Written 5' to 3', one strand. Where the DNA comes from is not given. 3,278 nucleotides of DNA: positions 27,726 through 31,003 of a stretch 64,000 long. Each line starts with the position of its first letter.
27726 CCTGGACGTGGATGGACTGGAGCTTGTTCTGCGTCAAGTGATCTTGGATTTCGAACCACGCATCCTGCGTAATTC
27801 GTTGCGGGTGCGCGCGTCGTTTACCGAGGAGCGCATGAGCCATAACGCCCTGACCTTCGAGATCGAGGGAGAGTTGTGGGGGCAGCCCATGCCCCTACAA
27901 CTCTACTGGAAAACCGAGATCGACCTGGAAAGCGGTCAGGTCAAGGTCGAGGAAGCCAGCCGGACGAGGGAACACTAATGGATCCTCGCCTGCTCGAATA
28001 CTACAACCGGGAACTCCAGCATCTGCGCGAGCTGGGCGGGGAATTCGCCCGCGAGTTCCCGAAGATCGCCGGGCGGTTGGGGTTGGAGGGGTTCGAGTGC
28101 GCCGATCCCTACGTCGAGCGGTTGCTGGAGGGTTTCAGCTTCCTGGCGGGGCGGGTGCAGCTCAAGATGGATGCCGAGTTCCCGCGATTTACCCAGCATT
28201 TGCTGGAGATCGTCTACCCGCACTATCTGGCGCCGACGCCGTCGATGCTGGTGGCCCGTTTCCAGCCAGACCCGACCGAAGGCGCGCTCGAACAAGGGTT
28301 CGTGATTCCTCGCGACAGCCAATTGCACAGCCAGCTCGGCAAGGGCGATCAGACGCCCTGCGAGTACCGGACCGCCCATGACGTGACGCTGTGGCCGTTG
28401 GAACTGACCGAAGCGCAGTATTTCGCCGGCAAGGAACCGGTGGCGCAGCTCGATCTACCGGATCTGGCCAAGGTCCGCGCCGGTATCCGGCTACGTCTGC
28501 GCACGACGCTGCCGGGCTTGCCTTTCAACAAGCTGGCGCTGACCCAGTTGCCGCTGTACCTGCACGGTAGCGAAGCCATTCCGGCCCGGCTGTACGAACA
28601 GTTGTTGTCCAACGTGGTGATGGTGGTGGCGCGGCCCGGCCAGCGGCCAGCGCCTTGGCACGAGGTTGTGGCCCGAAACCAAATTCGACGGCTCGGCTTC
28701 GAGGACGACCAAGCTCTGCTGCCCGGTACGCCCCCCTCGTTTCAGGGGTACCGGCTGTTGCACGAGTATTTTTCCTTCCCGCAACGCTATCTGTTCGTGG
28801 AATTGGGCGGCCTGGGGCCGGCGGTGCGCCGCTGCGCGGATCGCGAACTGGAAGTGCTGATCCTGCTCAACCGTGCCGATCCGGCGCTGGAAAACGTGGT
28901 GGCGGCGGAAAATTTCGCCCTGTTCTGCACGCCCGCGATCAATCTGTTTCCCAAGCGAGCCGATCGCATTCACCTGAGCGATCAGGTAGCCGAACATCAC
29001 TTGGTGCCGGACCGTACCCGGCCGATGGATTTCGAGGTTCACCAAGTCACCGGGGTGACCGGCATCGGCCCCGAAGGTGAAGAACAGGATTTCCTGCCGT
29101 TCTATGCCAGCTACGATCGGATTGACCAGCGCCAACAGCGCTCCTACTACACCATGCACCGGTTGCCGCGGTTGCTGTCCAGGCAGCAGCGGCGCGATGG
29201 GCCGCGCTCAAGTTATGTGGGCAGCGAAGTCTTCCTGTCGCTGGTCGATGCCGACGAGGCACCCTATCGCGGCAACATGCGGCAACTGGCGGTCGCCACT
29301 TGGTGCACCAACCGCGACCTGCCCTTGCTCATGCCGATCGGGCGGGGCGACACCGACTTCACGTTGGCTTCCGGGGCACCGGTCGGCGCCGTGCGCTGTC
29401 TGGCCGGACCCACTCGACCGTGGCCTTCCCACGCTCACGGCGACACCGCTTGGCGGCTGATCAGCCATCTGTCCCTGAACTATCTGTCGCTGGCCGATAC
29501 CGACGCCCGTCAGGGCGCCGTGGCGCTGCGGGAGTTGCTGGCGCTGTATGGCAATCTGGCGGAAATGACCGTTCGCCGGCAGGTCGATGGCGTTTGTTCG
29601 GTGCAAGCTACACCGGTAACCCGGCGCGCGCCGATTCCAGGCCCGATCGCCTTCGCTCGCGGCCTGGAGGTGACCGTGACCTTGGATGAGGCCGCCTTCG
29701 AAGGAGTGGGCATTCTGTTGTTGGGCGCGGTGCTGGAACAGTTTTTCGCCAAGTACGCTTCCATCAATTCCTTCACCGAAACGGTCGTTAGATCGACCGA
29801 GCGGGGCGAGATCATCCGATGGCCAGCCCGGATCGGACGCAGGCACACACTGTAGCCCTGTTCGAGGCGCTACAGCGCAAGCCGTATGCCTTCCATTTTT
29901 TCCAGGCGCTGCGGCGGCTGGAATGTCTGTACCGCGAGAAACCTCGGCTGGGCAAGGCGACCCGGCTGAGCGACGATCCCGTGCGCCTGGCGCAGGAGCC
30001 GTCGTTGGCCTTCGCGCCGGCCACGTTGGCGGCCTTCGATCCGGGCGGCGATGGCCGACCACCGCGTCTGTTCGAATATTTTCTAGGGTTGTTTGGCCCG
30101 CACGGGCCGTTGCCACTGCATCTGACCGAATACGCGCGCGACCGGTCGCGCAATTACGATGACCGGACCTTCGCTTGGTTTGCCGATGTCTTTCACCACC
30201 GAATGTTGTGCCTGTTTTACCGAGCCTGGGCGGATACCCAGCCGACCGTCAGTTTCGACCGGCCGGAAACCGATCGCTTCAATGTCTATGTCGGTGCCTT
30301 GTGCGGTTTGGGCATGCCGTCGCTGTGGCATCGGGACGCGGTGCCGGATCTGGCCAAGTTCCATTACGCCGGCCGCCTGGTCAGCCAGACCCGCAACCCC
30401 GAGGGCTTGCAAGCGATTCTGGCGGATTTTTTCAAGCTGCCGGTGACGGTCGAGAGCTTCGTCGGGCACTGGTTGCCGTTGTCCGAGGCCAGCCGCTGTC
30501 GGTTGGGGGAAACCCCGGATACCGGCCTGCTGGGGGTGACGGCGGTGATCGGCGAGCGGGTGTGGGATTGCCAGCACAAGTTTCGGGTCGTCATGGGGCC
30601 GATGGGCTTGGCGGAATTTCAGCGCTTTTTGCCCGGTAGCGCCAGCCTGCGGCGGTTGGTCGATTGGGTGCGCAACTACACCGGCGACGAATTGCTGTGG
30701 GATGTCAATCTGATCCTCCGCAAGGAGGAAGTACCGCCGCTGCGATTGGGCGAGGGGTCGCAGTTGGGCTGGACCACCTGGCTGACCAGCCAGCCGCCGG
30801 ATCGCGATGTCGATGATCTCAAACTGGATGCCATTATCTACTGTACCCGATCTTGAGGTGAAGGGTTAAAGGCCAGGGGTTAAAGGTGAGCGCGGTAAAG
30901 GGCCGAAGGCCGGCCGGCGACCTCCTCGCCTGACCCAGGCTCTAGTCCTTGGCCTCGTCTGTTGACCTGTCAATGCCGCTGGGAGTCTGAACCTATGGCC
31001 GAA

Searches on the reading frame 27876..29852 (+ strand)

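Call 7: search_protein_families(library=ncbifam, proteins=[window:27876-29852:+], max_evalue=0.00001)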
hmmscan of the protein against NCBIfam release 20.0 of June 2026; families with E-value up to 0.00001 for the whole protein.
window:27876-29852:+ (659 aa): 1 family
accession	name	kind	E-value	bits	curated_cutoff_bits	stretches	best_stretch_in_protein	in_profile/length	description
TIGR03359.1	VI_chp_6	equivalog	2.1e-203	677.6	260.3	1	39-657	1-598/600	type VI secretion system baseplate subunit TssF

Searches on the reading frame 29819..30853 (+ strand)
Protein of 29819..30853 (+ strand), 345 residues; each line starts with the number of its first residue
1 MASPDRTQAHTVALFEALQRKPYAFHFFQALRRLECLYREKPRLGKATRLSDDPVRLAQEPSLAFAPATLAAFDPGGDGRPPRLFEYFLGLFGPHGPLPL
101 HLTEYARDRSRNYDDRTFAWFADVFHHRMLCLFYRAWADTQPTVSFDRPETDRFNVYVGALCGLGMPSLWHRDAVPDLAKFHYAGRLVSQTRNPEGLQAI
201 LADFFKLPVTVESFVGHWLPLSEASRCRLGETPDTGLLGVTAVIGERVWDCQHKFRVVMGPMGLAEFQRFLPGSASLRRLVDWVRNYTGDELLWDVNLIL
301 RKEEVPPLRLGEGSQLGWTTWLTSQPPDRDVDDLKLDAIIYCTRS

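Call 7: search_protein_families(library=ncbifam, proteins=[window:29819-30853:+], max_evalue=0.00001)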
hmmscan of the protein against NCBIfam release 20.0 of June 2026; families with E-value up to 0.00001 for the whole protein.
window:29819-30853:+ (345 aa): 1 family
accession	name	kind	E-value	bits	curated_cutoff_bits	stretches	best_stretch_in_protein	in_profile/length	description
TIGR03347.1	VI_chp_1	equivalog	2.2e-108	361.9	143.3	1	22-322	2-299/300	type VI secretion system baseplate subunit TssG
